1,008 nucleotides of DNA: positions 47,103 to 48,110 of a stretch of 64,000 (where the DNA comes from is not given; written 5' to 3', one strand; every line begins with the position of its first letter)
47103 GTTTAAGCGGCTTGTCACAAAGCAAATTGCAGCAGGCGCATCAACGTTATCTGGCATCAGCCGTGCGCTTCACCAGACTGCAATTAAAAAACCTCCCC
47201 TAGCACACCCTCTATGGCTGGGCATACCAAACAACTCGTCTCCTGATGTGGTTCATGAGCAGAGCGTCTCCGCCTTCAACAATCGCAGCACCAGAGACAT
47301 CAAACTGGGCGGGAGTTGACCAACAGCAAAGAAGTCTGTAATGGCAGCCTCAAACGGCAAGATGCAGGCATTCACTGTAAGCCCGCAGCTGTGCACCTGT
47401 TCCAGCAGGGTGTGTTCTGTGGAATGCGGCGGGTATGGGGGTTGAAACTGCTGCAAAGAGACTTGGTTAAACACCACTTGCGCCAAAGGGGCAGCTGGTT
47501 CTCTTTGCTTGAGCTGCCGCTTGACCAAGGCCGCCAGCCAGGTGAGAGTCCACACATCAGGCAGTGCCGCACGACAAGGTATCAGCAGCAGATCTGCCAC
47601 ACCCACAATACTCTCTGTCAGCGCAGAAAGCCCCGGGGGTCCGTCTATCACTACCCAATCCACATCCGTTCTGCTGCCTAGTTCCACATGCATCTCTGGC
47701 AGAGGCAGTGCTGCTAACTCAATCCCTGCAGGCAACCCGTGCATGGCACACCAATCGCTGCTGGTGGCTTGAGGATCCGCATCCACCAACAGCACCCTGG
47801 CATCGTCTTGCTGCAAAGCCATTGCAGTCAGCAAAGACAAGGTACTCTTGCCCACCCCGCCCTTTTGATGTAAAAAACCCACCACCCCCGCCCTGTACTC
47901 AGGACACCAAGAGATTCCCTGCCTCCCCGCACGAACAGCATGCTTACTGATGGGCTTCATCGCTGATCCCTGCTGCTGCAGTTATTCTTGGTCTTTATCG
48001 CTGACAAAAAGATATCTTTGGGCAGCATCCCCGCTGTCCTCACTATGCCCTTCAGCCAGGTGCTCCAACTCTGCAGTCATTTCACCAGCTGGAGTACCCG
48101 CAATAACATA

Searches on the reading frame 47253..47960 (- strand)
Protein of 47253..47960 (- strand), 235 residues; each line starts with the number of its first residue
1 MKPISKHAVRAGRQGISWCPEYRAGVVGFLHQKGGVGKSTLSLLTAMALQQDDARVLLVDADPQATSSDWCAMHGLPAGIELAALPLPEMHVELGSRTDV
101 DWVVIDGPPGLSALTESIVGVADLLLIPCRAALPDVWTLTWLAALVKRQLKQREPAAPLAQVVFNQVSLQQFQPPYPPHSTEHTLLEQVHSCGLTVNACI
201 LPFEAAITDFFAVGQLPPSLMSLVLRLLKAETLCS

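Call 48: search_protein_families(library=pfam, proteins=[window:47253-47960:-], max_evalue=0.001)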
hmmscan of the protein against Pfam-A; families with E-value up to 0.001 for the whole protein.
window:47253-47960:- (235 aa): 8 families
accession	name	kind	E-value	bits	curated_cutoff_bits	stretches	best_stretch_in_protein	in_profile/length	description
PF13614.12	AAA_31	-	1.7e-17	64.4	27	1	26-69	3-46/177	AAA domain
PF01656.29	CbiA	-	1e-11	45.3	25.4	1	31-168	5-84/125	CobQ/CobB/MinD/ParA nucleotide binding domain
PF10609.15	ParA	-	6.8e-08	32.7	27.1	1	31-62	10-41/246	NUBPL iron-transfer P-loop NTPase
PF02374.21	ArsA_ATPase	-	4.9e-06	26.4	24.3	1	29-69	5-45/305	Anion-transporting ATPase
PF09140.17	MipZ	-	6.8e-06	26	20.7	0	29-65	5-41/262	ATPase MipZ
PF06564.18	CBP_BcsQ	-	9.7e-05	22.4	21.3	0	33-64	10-41/234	Cellulose biosynthesis protein BcsQ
PF07015.17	VirC1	-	0.00021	21.2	24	1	27-135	4-119/231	VirC1 protein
PF00142.24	Fer4_NifH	-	0.00028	20.9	25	1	31-69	6-44/271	4Fe-4S iron sulfur cluster binding proteins, NifH/frxC family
